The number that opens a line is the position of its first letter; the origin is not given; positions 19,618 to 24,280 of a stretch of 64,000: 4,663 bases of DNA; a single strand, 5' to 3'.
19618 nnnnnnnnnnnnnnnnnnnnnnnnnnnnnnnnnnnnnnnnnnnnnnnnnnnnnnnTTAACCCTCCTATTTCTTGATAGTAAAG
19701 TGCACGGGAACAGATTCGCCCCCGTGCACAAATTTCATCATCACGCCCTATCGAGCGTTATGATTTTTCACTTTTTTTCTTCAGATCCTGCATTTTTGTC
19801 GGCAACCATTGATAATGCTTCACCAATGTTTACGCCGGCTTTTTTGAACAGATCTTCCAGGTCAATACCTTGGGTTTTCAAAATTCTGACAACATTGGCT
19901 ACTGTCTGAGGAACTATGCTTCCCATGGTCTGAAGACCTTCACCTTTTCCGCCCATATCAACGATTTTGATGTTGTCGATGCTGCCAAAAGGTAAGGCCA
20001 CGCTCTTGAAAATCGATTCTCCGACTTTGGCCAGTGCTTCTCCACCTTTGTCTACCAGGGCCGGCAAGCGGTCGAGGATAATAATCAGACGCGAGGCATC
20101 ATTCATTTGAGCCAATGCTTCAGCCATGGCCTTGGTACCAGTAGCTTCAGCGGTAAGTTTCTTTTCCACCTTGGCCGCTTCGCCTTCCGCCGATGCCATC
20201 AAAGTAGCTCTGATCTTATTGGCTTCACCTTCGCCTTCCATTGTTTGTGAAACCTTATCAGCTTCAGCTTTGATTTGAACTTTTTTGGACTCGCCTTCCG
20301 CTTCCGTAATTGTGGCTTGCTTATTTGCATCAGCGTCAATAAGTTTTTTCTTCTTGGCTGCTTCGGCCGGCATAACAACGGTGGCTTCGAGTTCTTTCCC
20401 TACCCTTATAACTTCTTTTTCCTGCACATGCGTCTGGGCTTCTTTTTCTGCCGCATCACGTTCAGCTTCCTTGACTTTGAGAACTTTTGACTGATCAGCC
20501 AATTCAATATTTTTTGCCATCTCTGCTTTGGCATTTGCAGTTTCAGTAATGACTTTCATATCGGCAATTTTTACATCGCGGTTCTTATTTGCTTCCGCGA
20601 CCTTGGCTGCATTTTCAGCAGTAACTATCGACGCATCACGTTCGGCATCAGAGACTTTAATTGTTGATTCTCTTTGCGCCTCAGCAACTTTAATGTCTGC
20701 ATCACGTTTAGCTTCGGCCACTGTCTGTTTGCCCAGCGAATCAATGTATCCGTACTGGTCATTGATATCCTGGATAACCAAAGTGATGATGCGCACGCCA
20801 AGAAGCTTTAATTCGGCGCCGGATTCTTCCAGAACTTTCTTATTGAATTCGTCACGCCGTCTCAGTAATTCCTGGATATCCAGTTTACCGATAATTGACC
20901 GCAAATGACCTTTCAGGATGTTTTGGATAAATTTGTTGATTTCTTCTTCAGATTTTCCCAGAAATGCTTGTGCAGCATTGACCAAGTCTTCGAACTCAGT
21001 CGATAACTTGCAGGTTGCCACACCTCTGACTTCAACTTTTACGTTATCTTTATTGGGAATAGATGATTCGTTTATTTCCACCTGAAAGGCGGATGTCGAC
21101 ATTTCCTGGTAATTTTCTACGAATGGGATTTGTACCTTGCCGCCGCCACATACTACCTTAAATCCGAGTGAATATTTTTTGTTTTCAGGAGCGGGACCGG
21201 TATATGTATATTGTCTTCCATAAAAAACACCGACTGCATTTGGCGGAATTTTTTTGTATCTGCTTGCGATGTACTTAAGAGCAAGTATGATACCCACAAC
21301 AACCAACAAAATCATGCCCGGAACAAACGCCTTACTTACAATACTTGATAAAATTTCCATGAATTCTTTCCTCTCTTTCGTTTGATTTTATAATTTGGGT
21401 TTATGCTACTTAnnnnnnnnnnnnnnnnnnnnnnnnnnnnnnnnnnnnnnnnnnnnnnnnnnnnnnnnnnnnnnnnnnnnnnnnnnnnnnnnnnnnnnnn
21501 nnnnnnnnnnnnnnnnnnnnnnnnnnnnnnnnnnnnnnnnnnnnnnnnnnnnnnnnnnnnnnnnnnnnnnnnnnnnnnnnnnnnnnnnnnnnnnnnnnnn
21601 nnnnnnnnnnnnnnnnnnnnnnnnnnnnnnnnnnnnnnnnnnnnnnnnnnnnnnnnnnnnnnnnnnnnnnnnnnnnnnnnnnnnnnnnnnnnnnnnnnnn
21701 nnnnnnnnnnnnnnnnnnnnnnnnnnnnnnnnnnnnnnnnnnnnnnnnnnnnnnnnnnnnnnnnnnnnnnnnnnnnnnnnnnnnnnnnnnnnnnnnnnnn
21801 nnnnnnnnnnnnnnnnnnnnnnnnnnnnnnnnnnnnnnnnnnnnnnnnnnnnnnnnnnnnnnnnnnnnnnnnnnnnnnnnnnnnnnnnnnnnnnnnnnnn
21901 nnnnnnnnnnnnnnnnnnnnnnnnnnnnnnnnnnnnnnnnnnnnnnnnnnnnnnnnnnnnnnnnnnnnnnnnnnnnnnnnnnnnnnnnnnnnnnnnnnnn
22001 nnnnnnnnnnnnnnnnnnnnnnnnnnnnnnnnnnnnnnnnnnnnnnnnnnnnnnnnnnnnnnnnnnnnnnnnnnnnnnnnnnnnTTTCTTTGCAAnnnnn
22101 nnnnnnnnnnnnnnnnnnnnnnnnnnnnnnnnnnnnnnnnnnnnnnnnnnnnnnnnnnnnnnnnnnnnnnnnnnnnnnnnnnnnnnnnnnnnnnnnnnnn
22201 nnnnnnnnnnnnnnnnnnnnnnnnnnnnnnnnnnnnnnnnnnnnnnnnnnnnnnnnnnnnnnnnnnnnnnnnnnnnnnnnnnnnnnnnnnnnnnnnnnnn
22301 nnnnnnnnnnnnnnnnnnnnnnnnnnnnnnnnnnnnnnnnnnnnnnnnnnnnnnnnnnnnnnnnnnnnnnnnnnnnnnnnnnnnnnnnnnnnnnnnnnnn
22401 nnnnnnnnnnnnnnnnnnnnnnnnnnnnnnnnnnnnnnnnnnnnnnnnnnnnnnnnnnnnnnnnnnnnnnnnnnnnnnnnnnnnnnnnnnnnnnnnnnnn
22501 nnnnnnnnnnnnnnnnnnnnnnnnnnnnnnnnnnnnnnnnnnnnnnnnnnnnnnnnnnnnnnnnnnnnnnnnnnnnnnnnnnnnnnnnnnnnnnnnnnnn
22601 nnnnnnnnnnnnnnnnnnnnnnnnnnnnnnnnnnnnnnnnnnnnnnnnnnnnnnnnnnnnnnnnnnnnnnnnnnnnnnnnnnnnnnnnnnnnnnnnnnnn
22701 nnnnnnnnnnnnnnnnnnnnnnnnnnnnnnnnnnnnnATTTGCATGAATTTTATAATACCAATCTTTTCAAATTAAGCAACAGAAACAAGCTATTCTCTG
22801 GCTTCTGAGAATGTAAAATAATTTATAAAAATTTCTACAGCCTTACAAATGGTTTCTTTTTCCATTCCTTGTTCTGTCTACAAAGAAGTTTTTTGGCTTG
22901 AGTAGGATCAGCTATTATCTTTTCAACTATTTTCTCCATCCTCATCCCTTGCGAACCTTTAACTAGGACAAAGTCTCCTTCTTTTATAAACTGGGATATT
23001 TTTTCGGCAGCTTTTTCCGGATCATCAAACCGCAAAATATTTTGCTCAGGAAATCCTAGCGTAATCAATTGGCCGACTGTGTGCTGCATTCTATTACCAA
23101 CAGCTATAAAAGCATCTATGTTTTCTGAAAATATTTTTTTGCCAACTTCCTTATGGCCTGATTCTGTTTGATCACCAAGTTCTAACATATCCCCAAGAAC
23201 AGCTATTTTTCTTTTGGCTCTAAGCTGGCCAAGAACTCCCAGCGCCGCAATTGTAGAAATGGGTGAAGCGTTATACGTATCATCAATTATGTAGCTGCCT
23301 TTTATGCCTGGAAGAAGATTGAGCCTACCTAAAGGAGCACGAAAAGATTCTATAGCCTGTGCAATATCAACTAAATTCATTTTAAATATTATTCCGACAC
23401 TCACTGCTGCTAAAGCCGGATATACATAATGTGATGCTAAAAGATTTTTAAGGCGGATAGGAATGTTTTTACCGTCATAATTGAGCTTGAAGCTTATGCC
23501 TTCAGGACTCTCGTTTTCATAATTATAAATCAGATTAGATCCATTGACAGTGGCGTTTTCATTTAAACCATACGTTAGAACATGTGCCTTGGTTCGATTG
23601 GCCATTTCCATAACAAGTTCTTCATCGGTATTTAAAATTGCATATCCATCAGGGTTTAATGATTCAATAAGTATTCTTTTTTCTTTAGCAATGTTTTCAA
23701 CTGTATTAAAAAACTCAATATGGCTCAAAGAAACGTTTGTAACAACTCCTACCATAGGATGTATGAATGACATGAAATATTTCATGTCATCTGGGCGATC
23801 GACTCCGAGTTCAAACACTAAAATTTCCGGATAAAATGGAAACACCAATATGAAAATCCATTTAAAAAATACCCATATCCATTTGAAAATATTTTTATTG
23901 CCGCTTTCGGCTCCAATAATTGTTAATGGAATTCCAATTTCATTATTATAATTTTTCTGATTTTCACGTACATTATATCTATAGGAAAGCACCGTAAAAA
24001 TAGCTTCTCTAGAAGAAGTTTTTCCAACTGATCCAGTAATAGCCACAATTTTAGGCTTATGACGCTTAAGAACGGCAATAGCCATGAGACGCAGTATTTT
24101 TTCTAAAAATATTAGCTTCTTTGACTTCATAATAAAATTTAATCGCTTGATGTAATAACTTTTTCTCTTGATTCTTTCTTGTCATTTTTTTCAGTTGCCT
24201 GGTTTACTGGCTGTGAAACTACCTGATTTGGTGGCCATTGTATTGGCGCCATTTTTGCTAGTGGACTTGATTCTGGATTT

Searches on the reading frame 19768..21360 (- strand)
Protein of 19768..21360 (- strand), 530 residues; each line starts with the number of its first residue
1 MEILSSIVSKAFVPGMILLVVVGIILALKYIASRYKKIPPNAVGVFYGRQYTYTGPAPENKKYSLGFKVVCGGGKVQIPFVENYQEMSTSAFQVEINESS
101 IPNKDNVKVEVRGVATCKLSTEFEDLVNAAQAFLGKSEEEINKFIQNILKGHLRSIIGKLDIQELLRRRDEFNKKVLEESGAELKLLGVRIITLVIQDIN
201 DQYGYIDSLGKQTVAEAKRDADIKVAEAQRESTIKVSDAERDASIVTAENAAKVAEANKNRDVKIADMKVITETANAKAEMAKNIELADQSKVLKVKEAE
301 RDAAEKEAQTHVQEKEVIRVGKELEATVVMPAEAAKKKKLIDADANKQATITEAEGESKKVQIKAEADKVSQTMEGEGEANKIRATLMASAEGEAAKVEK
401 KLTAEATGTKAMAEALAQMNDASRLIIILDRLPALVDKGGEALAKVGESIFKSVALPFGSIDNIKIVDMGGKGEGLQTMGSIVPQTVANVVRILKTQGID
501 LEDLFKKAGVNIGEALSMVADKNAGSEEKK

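Call 14: search_protein_families(library=pfam, proteins=[window:19768-21360:-], max_evalue=0.001)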
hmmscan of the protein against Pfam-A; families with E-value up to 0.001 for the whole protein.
window:19768-21360:- (530 aa): 1 family
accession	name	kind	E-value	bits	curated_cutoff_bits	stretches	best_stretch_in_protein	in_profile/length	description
PF01145.31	Band_7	-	1.1e-24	87.9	23.6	1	37-229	2-175/176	SPFH domain / Band 7 family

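Call 45: search_protein_families(library=ncbifam, proteins=[window:19768-21360:-], max_evalue=0.00001)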
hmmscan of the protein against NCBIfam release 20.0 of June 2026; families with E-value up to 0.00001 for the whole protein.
window:19768-21360:- (530 aa): 1 family
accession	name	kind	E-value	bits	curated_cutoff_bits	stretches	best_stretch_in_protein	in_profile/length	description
NF058507.1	FlotScfldFlot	equivalog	1.5e-71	241.9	700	1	17-507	2-474/477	flotillin lipid rafts scaffold protein FloT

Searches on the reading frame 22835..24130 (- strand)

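Call 14: search_protein_families(library=pfam, proteins=[window:22835-24130:-], max_evalue=0.001)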
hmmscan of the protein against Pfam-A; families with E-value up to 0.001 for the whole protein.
window:22835-24130:- (431 aa): 2 families
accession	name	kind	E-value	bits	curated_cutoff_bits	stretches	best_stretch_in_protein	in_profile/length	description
PF08245.18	Mur_ligase_M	-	1.7e-29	103.7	24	2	102-245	58-199/200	Mur ligase middle domain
PF02875.26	Mur_ligase_C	-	8.6e-19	69.1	28.4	1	268-393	1-126/127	Mur ligase, glutamate ligase domain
